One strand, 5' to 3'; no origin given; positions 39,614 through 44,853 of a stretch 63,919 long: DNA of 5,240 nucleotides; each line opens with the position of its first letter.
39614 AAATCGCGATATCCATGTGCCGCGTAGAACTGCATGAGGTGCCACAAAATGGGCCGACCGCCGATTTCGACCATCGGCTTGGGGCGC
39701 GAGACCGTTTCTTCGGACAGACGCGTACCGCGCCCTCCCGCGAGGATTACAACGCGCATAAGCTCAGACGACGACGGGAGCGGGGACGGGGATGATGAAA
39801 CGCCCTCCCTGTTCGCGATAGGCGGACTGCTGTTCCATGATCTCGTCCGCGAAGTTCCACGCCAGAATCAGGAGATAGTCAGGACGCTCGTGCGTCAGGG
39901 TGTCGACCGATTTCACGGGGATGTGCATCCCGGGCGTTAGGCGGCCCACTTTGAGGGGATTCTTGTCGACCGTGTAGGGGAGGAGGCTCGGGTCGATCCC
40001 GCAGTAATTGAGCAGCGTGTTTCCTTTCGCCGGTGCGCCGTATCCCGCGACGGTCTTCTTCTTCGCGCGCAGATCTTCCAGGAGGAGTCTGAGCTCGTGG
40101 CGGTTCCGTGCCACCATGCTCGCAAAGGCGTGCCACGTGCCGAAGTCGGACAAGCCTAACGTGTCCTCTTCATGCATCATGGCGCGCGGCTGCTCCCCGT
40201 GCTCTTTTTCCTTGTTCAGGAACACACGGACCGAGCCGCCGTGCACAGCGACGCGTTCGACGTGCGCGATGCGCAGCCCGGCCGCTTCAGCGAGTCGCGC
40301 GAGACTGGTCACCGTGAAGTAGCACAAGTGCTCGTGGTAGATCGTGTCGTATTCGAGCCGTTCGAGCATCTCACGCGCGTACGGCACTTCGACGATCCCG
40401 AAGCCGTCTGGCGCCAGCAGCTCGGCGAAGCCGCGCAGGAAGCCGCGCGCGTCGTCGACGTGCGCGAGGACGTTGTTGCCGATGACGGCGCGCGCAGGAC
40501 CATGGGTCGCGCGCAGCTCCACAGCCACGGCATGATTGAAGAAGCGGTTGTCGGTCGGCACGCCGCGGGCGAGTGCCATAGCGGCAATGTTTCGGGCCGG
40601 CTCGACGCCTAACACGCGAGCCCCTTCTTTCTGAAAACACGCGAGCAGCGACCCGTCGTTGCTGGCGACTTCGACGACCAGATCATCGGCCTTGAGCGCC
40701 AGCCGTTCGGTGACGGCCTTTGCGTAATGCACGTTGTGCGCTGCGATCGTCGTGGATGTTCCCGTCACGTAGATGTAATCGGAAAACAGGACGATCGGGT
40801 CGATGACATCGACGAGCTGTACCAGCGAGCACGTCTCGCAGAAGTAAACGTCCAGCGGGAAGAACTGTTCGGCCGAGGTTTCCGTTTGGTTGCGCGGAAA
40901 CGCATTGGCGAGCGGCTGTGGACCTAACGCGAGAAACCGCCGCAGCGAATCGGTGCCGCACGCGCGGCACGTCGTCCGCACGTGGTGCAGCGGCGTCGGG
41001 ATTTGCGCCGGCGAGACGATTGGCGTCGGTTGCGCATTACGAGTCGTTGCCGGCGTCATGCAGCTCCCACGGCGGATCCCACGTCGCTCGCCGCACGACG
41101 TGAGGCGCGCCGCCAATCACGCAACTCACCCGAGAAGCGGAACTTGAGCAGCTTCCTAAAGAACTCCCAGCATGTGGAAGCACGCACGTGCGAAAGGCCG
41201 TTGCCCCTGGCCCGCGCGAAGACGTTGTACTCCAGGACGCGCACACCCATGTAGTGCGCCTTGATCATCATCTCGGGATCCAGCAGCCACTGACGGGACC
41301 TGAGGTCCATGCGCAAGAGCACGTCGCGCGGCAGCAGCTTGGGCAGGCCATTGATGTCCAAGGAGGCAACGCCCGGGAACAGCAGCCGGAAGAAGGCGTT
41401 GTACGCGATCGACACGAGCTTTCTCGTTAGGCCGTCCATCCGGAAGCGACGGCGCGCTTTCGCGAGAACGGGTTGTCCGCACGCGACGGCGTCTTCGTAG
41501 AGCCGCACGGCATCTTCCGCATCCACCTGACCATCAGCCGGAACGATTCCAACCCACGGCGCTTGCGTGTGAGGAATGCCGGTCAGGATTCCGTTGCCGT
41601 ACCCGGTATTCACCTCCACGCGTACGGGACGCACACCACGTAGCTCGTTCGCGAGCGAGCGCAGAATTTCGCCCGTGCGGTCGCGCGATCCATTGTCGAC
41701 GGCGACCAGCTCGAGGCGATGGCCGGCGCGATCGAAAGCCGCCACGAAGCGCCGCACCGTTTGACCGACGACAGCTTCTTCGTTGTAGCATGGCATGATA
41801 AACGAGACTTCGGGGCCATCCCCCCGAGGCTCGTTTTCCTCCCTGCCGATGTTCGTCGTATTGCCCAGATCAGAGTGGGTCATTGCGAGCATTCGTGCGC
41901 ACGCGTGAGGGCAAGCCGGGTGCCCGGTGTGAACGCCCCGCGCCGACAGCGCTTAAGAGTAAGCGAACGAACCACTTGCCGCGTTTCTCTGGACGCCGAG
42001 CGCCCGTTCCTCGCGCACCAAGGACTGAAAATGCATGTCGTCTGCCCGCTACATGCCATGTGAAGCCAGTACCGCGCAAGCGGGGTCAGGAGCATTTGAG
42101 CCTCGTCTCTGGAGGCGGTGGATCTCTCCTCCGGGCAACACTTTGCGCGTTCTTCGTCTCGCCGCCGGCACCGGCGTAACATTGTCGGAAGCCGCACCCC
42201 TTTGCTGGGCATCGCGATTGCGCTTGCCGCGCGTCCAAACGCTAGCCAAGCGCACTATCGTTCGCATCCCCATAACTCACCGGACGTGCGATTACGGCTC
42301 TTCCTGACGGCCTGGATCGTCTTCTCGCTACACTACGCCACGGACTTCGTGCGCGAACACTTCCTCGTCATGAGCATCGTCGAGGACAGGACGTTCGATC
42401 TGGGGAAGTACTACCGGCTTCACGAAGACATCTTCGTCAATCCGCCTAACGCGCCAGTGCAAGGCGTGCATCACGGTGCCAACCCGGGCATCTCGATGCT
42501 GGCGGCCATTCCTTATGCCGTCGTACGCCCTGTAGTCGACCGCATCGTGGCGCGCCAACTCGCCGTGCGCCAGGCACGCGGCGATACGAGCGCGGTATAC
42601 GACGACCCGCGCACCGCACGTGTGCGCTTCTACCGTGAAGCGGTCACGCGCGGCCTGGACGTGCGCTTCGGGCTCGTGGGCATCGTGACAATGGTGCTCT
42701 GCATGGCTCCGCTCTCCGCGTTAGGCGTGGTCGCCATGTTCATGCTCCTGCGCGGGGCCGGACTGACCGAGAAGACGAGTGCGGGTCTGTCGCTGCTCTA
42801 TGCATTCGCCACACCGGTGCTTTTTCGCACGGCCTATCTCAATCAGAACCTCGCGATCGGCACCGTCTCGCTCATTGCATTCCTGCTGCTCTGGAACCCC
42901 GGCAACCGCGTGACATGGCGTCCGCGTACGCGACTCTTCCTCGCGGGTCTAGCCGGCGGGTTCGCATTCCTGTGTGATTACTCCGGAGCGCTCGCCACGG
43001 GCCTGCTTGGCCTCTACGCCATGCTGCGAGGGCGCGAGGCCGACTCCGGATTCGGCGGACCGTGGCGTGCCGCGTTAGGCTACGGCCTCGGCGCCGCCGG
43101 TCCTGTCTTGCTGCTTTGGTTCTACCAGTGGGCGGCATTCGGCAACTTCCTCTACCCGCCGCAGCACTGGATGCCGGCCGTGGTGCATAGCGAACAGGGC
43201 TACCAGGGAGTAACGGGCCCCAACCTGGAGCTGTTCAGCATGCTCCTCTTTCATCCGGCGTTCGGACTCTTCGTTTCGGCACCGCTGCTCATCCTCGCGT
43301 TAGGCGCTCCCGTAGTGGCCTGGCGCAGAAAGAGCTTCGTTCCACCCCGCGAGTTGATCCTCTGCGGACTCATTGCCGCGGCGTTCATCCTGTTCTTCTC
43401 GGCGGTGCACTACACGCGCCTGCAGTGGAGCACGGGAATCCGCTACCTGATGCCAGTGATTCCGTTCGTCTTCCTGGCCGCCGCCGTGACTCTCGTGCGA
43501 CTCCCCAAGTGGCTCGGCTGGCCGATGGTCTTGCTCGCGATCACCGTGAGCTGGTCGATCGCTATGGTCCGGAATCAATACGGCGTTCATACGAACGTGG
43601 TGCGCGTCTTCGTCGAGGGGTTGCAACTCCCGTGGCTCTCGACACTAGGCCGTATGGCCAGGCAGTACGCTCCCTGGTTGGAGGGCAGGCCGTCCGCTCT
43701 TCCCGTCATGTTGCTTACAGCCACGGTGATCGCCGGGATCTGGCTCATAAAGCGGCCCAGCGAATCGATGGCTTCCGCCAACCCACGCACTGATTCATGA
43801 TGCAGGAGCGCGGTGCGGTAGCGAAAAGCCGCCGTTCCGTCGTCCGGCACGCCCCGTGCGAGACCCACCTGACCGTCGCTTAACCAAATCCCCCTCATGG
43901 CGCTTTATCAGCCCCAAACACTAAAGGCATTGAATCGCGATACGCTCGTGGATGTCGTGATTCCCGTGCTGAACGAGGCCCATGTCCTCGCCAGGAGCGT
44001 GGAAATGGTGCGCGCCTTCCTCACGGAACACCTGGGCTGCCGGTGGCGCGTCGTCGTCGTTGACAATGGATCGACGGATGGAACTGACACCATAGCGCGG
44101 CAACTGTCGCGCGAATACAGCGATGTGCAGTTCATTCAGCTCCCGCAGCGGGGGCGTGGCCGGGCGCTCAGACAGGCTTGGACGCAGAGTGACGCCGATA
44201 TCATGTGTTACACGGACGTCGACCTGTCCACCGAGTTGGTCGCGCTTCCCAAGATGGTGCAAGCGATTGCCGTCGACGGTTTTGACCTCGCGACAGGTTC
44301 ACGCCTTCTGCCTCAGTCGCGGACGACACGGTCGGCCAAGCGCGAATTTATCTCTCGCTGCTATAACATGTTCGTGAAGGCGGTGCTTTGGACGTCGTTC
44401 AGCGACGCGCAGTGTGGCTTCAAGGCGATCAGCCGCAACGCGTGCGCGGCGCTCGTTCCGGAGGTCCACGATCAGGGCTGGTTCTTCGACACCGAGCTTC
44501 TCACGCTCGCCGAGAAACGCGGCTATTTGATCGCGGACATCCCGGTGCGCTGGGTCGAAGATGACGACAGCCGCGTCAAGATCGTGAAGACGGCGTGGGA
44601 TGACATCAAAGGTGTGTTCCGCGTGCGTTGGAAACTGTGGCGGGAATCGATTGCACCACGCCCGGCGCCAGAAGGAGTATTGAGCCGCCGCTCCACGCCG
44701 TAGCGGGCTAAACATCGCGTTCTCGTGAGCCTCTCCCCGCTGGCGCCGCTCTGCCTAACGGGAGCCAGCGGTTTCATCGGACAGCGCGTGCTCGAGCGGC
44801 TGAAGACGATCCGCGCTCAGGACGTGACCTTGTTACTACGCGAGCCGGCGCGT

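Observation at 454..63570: Hyper-abundant non-palindromic octamer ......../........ scattered through genes and spacers (uptake-sequence or HIP1-like behaviour)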

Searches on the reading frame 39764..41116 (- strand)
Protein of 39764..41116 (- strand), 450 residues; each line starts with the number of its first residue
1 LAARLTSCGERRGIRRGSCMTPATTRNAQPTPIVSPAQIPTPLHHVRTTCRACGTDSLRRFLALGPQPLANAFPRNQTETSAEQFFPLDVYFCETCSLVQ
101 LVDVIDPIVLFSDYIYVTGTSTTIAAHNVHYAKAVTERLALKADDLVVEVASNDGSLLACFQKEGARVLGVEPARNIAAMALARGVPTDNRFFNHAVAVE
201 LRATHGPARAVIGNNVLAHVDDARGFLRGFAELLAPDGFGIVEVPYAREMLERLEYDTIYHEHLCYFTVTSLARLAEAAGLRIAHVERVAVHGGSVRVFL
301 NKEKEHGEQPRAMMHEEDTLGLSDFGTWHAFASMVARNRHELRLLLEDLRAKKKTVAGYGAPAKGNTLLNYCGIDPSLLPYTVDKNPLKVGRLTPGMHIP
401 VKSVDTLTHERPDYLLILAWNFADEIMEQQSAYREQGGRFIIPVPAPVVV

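Call 15: search_protein_families(library=pfam, max_evalue=0.001, proteins=[window:39764-41116:-])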
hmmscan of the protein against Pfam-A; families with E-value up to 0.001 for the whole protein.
window:39764-41116:- (450 aa): 6 families
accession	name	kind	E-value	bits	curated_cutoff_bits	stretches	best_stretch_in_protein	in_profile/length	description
PF08484.17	Methyltransf_14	-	7.8e-58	195.2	23.5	1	291-445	2-160/160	C-methyltransferase C-terminal domain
PF08421.16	Methyltransf_13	-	3.8e-20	72.3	31.3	1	50-111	1-62/62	Putative zinc binding domain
PF13489.12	Methyltransf_23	-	2.5e-19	70.1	27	1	131-285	8-163/164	Methyltransferase domain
PF08242.18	Methyltransf_12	-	2e-06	28.9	30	1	148-239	1-97/98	Methyltransferase domain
PF08241.18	Methyltransf_11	-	5.6e-05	24.1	21.2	1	149-240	2-93/95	Methyltransferase domain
PF13378.12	MR_MLE_C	-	0.00086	19.5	29.4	0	233-290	46-106/219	Enolase C-terminal domain-like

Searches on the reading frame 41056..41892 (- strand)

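Call 15: search_protein_families(library=pfam, max_evalue=0.001, proteins=[window:41056-41892:-])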
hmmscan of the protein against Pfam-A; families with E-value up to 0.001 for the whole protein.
window:41056-41892:- (278 aa): 2 families
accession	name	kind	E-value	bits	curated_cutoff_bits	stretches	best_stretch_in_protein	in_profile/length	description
PF00535.33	Glycos_transf_2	-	1e-19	71.5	23.3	1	30-137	1-105/168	Glycosyl transferase family 2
PF13641.12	Glyco_tranf_2_3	-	4.2e-06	27.4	27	1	27-120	1-96/230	Glycosyltransferase like family 2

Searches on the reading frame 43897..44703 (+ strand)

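Call 15: search_protein_families(library=pfam, max_evalue=0.001, proteins=[window:43897-44703:+])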
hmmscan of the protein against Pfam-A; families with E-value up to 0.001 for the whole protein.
window:43897-44703:+ (268 aa): 3 families
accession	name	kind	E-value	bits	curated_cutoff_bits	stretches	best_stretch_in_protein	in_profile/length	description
PF00535.33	Glycos_transf_2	-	1.7e-25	90.3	23.3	1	20-183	2-164/168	Glycosyl transferase family 2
PF13704.12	Glyco_tranf_2_4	-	0.00012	22.9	27.5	1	26-116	2-85/98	Glycosyl transferase family 2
PF13641.12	Glyco_tranf_2_3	-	0.00052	20.5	27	1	18-104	3-91/230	Glycosyltransferase like family 2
